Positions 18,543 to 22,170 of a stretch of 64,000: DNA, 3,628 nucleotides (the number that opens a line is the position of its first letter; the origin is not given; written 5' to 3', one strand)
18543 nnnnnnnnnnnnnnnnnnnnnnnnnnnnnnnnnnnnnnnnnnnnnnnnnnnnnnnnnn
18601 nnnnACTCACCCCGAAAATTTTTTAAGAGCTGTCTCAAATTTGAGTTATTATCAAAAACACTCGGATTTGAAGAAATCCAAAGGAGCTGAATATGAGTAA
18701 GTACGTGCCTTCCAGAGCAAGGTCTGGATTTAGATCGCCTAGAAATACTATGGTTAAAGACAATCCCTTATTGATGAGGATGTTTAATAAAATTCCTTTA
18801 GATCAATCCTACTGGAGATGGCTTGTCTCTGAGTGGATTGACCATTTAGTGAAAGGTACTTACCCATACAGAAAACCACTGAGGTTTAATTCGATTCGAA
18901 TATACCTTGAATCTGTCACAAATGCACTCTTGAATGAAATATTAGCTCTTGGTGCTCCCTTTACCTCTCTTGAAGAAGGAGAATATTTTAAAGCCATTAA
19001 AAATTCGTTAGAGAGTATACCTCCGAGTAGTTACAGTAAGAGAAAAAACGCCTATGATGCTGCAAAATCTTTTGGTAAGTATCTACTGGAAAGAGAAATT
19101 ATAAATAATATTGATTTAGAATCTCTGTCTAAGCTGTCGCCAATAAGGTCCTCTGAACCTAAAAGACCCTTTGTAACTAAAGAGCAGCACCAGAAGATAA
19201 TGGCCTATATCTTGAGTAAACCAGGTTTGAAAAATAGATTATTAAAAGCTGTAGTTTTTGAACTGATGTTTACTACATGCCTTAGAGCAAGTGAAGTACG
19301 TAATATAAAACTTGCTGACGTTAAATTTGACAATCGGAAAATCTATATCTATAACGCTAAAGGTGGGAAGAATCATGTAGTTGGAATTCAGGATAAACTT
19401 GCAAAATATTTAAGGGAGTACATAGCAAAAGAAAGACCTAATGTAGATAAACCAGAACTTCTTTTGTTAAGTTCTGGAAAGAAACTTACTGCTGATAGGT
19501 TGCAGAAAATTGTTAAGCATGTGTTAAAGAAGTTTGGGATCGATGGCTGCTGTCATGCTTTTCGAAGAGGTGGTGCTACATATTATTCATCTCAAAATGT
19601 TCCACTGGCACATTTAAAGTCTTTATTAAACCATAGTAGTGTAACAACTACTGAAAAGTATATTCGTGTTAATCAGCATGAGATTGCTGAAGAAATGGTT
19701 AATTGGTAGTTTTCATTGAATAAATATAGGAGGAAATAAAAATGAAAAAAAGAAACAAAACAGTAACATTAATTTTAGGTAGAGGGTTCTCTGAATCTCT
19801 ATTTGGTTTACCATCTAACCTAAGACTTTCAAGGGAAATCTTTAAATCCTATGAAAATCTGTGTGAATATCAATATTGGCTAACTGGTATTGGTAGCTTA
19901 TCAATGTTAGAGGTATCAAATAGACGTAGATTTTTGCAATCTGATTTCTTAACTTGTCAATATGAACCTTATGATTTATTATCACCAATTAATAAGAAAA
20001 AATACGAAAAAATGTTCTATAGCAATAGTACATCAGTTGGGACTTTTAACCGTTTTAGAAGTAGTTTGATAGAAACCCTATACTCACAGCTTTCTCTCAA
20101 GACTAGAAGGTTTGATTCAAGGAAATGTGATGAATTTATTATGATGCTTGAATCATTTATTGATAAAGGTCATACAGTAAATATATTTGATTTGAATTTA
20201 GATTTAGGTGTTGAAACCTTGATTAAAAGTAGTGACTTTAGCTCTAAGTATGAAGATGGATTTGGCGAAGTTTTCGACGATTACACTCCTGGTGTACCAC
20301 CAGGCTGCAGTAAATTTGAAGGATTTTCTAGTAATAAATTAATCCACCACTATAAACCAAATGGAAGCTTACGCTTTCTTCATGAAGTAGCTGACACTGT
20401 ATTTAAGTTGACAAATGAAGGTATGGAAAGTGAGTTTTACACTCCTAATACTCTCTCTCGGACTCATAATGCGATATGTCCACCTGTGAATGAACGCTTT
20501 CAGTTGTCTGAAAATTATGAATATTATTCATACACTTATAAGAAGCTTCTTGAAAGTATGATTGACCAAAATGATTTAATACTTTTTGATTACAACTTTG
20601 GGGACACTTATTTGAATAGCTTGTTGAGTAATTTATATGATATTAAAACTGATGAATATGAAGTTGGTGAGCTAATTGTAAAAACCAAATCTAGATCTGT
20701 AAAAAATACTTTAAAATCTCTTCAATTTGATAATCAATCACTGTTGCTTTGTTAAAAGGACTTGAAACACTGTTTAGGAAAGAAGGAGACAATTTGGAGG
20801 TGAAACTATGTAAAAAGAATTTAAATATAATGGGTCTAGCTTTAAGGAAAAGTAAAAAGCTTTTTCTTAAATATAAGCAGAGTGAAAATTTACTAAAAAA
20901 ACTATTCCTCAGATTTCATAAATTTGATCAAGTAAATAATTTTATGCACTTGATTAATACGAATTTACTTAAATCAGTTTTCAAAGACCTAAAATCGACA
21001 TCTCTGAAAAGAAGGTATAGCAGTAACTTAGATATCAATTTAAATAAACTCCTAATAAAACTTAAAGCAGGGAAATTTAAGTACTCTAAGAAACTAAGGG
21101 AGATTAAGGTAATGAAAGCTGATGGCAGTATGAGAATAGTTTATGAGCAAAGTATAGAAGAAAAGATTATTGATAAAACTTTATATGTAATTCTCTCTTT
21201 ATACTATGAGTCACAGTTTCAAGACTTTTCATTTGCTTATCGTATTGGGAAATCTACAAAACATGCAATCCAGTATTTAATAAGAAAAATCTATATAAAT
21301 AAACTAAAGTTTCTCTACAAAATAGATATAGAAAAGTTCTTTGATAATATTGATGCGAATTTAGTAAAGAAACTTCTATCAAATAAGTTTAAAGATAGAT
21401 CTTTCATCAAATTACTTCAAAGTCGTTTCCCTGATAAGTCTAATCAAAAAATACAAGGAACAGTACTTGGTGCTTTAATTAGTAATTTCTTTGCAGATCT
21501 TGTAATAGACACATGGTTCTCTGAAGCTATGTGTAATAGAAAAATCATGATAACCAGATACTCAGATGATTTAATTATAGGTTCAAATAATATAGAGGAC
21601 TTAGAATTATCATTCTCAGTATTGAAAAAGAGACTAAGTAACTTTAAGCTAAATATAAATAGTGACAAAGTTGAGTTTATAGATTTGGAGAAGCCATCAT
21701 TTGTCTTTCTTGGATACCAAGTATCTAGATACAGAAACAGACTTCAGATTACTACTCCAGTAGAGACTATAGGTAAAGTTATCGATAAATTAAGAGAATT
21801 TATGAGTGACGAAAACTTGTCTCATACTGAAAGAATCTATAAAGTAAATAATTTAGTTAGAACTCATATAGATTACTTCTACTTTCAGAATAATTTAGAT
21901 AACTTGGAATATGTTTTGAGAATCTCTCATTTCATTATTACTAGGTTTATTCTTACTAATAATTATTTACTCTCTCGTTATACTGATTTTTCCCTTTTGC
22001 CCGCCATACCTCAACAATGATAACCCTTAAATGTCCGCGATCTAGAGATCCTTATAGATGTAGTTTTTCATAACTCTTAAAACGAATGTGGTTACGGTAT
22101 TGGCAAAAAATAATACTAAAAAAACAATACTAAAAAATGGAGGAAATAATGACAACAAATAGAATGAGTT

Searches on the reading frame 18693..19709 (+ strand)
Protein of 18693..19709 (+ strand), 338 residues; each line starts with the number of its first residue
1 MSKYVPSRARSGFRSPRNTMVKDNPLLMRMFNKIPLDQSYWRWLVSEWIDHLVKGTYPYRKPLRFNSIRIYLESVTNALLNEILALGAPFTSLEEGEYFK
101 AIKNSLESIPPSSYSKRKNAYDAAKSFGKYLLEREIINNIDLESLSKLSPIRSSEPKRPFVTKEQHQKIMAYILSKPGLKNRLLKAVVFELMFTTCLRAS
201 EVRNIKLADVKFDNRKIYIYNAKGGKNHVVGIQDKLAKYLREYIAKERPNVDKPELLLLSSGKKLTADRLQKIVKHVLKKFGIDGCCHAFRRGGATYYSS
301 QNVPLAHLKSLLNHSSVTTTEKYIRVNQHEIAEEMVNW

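Call 50: search_protein_families(library=pfam, proteins=[window:18693-19709:+], max_evalue=0.001)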
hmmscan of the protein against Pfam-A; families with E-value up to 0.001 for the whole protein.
window:18693-19709:+ (338 aa): 1 family
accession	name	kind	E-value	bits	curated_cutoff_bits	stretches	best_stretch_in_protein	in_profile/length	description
PF00589.27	Phage_integrase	-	1.5e-28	100.2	27.1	1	160-328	2-170/172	Phage integrase family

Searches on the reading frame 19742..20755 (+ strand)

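Call 50: search_protein_families(library=pfam, proteins=[window:19742-20755:+], max_evalue=0.001)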
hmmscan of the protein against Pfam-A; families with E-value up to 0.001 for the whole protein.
window:19742-20755:+ (337 aa): 0 families

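Call 59: search_protein_families(library=padloc, proteins=[window:19742-20755:+], max_evalue=0.001)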
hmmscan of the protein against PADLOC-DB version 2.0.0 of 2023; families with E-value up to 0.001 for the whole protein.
window:19742-20755:+ (337 aa): 2 families
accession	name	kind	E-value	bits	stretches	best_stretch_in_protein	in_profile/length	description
PDLC02414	Aga_SIR2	-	5.3e-08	30.5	1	99-306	77-251/313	-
PDLC02408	Aga_SIR2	-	3.6e-06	24.3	1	103-328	110-305/343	Class II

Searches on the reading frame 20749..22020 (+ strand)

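Call 51: search_protein_families(library=pfam, proteins=[window:20749-22020:+], max_evalue=0.001)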
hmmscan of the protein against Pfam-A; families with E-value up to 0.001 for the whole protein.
window:20749-22020:+ (423 aa): 2 families
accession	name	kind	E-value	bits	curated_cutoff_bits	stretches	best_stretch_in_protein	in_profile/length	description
PF00078.32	RVT_1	-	5.1e-21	75.8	29.6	1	122-325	2-205/205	Reverse transcriptase (RNA-dependent DNA polymerase)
PF25349.1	PH_PHS1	-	0.00052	20.1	27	1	27-73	89-135/145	Poor homologous synapsis protein PH domain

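Call 59: search_protein_families(library=padloc, proteins=[window:20749-22020:+], max_evalue=0.001)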
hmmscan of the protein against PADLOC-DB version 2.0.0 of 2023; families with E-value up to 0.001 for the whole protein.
window:20749-22020:+ (423 aa): 36 families (the best 25 are shown)
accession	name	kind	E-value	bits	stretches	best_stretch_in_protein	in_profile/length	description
PDLC01136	RT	-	1.2e-36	124.5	1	89-327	33-260/263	RT (reverse transcriptase)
PDLC03764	RT_UG26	-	5.5e-25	85.9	1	124-382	66-329/398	DRT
PDLC02063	Cas1_IIIb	-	6.3e-20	69.2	1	96-360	40-307/617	-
PDLC03754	RT_UG17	-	2e-19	67.7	1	62-358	13-299/429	DRT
PDLC03766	Drt9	-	2.2e-19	67.6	1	104-328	77-307/488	DRT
PDLC01607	RT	-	3.4e-17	61.1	1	123-325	3-161/161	"CAS-I,CAS-II,CAS-III,CAS-IV,CAS-V,CAS-VI; acquisition_associated"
PDLC02940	RT_II-A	-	6.4e-14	49.5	1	113-308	209-394/477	-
PDLC02941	RT_II-A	-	7.1e-14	49.7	1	110-314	35-229/309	-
PDLC03739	RT_Ec107-like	-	3.7e-13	47.5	1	112-313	33-223/307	retron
PDLC02939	RT_II-A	-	1.4e-12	45.7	1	114-311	27-222/304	-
PDLC02947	RT_IV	-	1.9e-12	45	1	89-366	15-289/386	-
PDLC02943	RT_III-A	-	7.2e-12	42.8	1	117-315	51-237/322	-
PDLC03779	RT_UG4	-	6.7e-11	39.9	1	167-353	98-282/307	DRT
PDLC02948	RT_IX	-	1e-10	39.2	1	112-314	67-257/317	-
PDLC03778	RT_UG39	-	2.1e-10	38.2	2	69-215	75-229/541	DRT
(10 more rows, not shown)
